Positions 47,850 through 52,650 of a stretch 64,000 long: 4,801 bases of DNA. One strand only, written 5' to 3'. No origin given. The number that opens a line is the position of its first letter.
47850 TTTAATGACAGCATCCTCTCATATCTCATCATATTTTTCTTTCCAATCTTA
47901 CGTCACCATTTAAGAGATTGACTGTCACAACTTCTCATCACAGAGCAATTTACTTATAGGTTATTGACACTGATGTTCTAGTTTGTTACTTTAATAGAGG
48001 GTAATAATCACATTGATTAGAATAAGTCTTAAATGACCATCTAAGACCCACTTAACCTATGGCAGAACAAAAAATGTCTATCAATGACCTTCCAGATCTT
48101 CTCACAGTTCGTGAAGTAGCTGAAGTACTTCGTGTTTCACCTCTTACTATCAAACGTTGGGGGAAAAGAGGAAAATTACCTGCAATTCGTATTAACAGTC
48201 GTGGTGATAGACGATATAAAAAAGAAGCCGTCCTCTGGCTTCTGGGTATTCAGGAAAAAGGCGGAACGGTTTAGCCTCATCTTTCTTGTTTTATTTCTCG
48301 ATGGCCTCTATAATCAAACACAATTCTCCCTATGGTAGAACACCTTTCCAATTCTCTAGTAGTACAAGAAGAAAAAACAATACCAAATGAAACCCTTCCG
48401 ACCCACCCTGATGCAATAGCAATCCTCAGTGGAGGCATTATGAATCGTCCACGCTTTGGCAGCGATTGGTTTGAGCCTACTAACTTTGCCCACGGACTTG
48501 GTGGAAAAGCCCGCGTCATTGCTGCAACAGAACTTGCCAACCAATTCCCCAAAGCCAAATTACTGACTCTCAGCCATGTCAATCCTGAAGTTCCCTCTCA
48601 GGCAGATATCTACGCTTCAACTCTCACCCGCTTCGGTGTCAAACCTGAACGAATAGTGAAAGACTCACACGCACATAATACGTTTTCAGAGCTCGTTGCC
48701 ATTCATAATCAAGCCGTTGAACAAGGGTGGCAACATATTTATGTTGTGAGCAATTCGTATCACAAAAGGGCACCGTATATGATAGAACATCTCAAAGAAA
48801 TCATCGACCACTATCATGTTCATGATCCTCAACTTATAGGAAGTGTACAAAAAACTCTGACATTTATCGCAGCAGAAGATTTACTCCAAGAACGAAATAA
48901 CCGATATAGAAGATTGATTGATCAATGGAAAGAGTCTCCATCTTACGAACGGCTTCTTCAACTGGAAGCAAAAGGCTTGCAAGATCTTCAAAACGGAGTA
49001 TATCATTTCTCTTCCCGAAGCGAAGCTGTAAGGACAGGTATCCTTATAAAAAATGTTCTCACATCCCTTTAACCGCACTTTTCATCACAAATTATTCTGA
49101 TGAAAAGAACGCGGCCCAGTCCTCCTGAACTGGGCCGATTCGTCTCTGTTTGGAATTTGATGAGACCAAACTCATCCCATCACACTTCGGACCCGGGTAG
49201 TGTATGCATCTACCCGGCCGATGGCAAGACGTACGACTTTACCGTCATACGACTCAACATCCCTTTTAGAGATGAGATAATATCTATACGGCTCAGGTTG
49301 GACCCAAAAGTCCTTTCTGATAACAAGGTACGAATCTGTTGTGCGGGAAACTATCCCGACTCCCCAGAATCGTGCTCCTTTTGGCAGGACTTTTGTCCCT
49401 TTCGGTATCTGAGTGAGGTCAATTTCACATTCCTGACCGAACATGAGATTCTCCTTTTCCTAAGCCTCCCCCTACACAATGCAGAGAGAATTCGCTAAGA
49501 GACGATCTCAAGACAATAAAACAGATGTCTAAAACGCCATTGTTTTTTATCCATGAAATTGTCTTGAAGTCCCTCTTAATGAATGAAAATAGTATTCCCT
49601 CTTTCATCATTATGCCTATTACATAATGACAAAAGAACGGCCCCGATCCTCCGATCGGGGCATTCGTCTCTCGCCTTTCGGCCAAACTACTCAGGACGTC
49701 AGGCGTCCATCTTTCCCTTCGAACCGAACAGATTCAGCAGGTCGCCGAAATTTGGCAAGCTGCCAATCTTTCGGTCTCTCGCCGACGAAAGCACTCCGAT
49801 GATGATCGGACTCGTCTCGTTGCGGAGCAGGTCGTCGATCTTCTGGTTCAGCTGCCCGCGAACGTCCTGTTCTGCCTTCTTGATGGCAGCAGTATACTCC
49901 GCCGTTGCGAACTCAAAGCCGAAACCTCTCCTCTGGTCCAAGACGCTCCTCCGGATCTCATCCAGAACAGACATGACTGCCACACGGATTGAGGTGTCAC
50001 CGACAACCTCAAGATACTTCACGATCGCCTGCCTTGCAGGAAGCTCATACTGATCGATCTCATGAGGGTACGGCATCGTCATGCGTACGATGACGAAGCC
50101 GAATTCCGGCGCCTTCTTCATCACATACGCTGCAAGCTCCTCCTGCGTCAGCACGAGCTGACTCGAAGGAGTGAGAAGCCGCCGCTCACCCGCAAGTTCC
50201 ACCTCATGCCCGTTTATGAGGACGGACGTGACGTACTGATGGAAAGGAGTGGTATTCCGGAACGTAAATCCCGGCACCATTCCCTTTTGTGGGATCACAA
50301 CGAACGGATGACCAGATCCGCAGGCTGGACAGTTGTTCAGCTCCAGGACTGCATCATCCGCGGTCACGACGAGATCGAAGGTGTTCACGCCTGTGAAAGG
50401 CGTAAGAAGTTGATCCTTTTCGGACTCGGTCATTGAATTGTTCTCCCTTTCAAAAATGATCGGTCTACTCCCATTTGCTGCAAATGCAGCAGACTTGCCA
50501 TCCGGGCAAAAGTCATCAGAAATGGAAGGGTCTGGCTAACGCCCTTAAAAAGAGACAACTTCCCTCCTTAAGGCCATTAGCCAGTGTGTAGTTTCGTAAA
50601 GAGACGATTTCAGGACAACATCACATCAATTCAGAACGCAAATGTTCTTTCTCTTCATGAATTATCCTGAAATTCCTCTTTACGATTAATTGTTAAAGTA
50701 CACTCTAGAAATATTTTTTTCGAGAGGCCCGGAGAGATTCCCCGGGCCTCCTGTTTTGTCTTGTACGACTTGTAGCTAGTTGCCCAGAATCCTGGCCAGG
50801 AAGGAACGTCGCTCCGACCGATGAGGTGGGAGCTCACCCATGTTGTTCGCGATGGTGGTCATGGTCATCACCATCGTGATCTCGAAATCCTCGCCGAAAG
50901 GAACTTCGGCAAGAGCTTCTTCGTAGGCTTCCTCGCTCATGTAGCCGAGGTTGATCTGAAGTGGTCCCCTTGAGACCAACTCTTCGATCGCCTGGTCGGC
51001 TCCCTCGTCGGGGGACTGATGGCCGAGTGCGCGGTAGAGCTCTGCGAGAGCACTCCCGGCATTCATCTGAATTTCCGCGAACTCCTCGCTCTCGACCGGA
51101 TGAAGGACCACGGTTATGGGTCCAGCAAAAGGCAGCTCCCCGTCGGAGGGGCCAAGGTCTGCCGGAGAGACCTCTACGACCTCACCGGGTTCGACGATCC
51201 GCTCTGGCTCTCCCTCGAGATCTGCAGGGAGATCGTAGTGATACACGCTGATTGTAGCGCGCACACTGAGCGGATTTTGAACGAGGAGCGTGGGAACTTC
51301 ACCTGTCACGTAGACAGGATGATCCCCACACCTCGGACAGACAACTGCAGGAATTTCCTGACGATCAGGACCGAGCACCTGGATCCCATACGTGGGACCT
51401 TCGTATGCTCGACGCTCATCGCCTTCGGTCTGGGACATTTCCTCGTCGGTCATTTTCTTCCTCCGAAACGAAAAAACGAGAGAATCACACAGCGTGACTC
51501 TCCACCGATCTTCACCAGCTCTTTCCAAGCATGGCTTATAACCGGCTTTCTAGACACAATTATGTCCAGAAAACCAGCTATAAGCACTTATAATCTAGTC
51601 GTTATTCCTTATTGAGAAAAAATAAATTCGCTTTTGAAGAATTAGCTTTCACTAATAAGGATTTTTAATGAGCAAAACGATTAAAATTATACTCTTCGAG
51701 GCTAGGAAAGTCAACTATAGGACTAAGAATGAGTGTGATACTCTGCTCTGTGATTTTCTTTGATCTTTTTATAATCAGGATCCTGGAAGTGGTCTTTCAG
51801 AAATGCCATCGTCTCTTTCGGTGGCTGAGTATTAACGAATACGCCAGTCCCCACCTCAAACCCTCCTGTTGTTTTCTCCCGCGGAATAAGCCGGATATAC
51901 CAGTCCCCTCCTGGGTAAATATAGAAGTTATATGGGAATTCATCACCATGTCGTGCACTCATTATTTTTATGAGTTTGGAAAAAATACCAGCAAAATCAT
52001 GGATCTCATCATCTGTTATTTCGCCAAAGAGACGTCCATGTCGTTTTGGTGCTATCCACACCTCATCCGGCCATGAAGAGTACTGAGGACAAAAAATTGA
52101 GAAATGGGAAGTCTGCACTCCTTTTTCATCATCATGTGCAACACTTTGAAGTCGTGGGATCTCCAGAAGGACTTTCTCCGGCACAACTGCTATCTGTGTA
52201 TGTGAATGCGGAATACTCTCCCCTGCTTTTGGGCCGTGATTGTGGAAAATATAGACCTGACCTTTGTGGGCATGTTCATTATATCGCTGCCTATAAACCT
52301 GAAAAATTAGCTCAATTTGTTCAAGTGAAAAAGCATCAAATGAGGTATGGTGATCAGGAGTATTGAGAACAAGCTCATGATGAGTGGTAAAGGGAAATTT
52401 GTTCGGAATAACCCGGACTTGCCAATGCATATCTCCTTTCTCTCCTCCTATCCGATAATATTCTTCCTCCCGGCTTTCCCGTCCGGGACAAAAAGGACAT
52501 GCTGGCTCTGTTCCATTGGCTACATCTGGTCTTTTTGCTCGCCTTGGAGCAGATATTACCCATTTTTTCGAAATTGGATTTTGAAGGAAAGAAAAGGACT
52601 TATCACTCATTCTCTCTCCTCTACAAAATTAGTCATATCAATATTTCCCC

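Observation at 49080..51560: High-GC island encoding a paralogous pair of unknown proteins with a shared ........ half-knuckle, plus a small protein, each gene with its own terminator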

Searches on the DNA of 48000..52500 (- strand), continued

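Call 109: search_dna_similar(query=window:49080-51730:-, collection=phages, mode=distant, max_rows=5)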
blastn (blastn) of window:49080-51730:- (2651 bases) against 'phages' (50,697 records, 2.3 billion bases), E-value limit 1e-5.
No match.

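Call 110: search_dna_similar(query=window:49080-51730:-, collection=plasmids, mode=distant, max_rows=5)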
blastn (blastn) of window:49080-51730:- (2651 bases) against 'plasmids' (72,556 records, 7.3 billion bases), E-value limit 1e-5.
No match.

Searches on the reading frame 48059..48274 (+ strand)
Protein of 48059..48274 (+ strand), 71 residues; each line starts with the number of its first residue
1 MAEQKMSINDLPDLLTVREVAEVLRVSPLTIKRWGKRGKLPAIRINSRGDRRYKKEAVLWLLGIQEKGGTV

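Call 3: search_protein_families(library=pfam, proteins=[window:48059-48274:+], max_evalue=0.1)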
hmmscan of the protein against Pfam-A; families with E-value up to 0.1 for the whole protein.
window:48059-48274:+ (71 aa): 7 families
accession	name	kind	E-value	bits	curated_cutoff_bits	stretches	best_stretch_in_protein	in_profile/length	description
PF12728.13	HTH_17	-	1.7e-10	41.4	27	1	14-58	1-43/51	Helix-turn-helix domain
PF13411.12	MerR_1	-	1.7e-10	41.3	21.6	1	16-66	2-51/69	MerR HTH family regulatory protein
PF00376.29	MerR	-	5.9e-07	29.6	28.2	1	16-53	1-38/38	MerR family regulatory protein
PF13384.12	HTH_23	-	0.011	16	24.6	1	14-34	17-37/50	Homeodomain-like domain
PF13542.12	HTH_Tnp_ISL3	-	0.026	14.4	27.4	1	16-34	28-46/51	Helix-turn-helix domain of transposase family ISL3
PF20038.5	HTH_59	-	0.053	13.9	27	1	10-44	3-39/66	Helix-turn-helix domain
PF08281.18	Sigma70_r4_2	-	0.067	13.3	25.7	1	15-39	27-51/54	Sigma-70, region 4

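Call 9: search_protein_families(library=phrogs, proteins=[window:48059-48274:+], max_evalue=1)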
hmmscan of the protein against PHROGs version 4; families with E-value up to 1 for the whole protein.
window:48059-48274:+ (71 aa): 36 families (the best 25 are shown)
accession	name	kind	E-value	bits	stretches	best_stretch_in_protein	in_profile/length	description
phrog_10045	-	DNA, RNA and nucleotide metabolism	1.5e-11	45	1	4-45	10-52/74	HTH DNA binding protein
phrog_66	-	integration and excision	2.5e-09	38.3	1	3-60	82-139/412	excisionase and transcriptional regulator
phrog_7735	-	integration and excision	2e-07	32.3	1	14-66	5-54/99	excisionase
phrog_6401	-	DNA, RNA and nucleotide metabolism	1.6e-06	28.9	1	6-47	1-42/64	DNA binding protein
phrog_2474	-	transcription regulation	2.3e-06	28.5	1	1-58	34-92/118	MerR-like transcriptional regulator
phrog_2907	-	integration and excision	6.7e-06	27.5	1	14-54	6-47/117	excisionase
phrog_6620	-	integration and excision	1.4e-05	25.8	1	15-64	2-51/201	transposase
phrog_11671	-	unknown function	2.7e-05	25.3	1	14-65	7-58/146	-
phrog_597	-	DNA, RNA and nucleotide metabolism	5e-05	24.4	1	1-57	99-156/200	DNA binding protein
phrog_4745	-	DNA, RNA and nucleotide metabolism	9.2e-05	23.2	1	5-58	21-80/107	DNA binding protein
phrog_668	-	DNA, RNA and nucleotide metabolism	0.00017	22.3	1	9-58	58-106/181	HTH DNA binding protein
phrog_57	-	head and packaging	0.00023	22.1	1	12-58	10-55/199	terminase small subunit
phrog_16651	-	unknown function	0.0015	18.7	1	3-41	279-319/339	-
phrog_20793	-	unknown function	0.0052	17.8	1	17-57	10-50/86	-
phrog_1729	-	unknown function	0.011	16.8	1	16-57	94-133/142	-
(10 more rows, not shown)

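Call 10: search_protein_families(library=padloc, proteins=[window:48059-48274:+], max_evalue=1)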
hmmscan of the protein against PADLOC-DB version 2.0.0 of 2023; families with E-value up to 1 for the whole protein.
window:48059-48274:+ (71 aa): 1 family
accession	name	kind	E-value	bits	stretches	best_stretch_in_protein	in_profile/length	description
PDLC04133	mad1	-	6.6e-11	40.3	1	14-62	5-51/60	mads_1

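Call 11: search_protein_families(library=ncbifam, proteins=[window:48059-48274:+], max_evalue=1)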
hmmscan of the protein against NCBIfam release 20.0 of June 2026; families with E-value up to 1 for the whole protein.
window:48059-48274:+ (71 aa): 10 families
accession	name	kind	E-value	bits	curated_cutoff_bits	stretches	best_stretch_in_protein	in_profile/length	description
NF033787.1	HTH_BldC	subfamily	7.2e-12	45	77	1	14-62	2-49/49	BldC family transcriptional regulator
TIGR01764.1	excise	domain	5.6e-09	36.2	28.8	1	14-58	1-43/49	excisionase family DNA-binding protein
NF047737.1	antiphage_MADS1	equivalog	5e-05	23.4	80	1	13-56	2-43/49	methylation-associated defense system helix-turn-helix domain-containing protein MAD1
NF033518.0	transpos_IS607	equivalog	7.6e-05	22.3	110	1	19-67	2-49/187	IS607 family transposase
NF046037.1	carphisopro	domain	0.0056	16.9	38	1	17-44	11-38/54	carph-isopro domain-containing protein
NF009648.0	PRK13182.1-4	equivalog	0.0076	16.3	170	1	18-64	4-49/184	chromosome-anchoring protein RacA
NF009647.0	PRK13182.1-2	equivalog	0.012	15.7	165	1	17-66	7-55/176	chromosome-anchoring protein RacA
NF040522.1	VC1465_fam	subfamily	0.052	13.6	70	1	15-36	10-31/111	VC1465 family Xer recombination activation factor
NF033499.1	Xis_Gifsy_1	exception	0.11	12.6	60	1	13-38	7-32/92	excisionase Xis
NF041849.1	trans_regNmlR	equivalog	0.16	12.1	175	1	16-58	2-44/117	stress response transcriptional regulator NmlR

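Call 80: find_related_loci(query=window:48059-48274:+, collection=metagenome_contigs, flank=8000)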
Query window:48059-48274:+ (71 aa) in metagenome_contigs; peptide patterns used: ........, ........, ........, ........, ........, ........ (x = any residue, [..] = any of these).
600 stretches matched a pattern (row limit reached: there are more); 411 encode a relative of the query (tblastn E <= 1e-3); the best 80 are kept; 80 distinct loci.
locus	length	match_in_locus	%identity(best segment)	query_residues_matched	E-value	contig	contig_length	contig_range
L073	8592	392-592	97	1-67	3e-41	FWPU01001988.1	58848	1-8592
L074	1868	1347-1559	93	1-71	3e-41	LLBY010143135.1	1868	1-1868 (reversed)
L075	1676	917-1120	91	1-68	1e-38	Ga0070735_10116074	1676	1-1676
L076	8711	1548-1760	87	1-71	9e-38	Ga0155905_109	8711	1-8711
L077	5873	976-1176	91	1-67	1e-37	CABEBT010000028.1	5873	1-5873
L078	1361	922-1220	88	1-68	6e-38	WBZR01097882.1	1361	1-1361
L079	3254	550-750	90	1-67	4e-37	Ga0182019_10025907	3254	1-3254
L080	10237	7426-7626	90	1-67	2e-37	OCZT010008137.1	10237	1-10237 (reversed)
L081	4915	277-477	90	1-67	2e-37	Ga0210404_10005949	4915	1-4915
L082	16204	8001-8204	87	1-68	7e-37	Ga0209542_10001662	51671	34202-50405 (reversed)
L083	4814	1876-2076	90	1-67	1e-36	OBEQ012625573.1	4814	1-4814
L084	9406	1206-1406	88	1-67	1e-36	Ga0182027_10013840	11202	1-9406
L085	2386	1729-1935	90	1-69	1e-36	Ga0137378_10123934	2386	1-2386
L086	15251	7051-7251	90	1-67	1e-36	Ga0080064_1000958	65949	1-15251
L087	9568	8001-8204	87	1-68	1e-36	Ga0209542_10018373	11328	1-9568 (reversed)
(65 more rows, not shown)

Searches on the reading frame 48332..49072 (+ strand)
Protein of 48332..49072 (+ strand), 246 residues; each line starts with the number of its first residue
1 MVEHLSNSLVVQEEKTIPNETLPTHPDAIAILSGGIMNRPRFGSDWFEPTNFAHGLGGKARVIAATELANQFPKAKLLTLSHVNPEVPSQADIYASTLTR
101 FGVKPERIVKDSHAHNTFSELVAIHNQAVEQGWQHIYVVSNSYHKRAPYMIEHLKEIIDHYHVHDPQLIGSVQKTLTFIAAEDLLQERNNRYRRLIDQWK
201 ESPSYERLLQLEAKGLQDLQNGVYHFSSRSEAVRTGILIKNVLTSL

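Call 3: search_protein_families(library=pfam, proteins=[window:48332-49072:+], max_evalue=0.1)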
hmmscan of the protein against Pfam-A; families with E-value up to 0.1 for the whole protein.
window:48332-49072:+ (246 aa): 2 families
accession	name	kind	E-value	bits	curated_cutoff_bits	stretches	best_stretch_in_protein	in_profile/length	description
PF02698.23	DUF218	-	4.8e-11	43.2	27.6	1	28-175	2-110/133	DUF218 domain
PF11296.14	DUF3097_C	-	0.019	15.3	27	0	86-160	104-156/159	DUF3097, C-terminal domain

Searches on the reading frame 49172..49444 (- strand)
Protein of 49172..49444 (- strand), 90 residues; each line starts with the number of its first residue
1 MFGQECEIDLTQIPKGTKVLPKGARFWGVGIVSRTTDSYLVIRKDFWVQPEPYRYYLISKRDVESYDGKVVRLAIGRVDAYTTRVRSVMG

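Call 3: search_protein_families(library=pfam, proteins=[window:49172-49444:-], max_evalue=0.1)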
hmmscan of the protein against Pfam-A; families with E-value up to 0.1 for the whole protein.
window:49172-49444:- (90 aa): 0 families

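Call 9: search_protein_families(library=phrogs, proteins=[window:49172-49444:-], max_evalue=1)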
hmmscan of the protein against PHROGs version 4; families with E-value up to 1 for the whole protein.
window:49172-49444:- (90 aa): 2 families
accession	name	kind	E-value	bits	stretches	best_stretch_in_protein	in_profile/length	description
phrog_2354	-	DNA, RNA and nucleotide metabolism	0.27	12.3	1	15-30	19-34/38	DNA condensation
phrog_33363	-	unknown function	0.41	11.6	0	73-87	27-41/48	-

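Call 10: search_protein_families(library=padloc, proteins=[window:49172-49444:-], max_evalue=1)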
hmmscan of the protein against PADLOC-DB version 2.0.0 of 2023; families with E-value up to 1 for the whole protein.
window:49172-49444:- (90 aa): 0 families

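Call 11: search_protein_families(library=ncbifam, proteins=[window:49172-49444:-], max_evalue=1)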
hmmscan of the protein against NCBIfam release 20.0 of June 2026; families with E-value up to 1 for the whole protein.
window:49172-49444:- (90 aa): 0 families

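Call 26: find_homologous_proteins(query=window:49172-49444:-, max_evalue=0.1)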
Query window:49172-49444:-: no candidate shares three 5-residue words with the query. No homologue found.

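Call 112: list_cluster_members(proteins=[P0001, P0003, window:49172-49444:-, window:48059-48274:+])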
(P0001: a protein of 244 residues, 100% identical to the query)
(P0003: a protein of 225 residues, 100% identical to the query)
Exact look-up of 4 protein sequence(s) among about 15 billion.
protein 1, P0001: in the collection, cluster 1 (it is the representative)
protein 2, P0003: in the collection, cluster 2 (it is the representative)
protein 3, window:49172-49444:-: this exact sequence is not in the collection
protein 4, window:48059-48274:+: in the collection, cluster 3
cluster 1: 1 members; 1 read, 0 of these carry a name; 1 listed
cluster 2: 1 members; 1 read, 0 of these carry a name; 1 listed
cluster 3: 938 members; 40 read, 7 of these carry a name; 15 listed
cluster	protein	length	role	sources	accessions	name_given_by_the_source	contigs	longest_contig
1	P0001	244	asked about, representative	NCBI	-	-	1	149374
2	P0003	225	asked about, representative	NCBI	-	-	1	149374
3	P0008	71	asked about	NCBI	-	-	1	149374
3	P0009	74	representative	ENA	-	-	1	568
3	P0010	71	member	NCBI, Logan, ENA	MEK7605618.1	MAG: helix-turn-helix domain-containing protein [Patescibacteria group bacterium]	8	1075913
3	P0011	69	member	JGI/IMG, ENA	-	excisionase family DNA binding protein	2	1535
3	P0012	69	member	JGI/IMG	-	excisionase family DNA binding protein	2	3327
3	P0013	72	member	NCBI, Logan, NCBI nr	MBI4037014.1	helix-turn-helix domain-containing protein [Candidatus Daviesbacteria bacterium]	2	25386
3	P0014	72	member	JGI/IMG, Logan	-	excisionase family DNA binding protein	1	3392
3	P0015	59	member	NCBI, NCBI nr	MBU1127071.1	helix-turn-helix domain-containing protein [Patescibacteria group bacterium]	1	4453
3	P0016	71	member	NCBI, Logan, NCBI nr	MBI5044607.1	MAG: helix-turn-helix domain-containing protein [Candidatus Levybacteria bacterium] | helix-turn-helix domain-containing protein [Candidatus Levybacteria bacterium]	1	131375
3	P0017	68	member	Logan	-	-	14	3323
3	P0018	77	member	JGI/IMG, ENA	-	-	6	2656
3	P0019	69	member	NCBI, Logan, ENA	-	-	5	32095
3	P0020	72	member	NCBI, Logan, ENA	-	-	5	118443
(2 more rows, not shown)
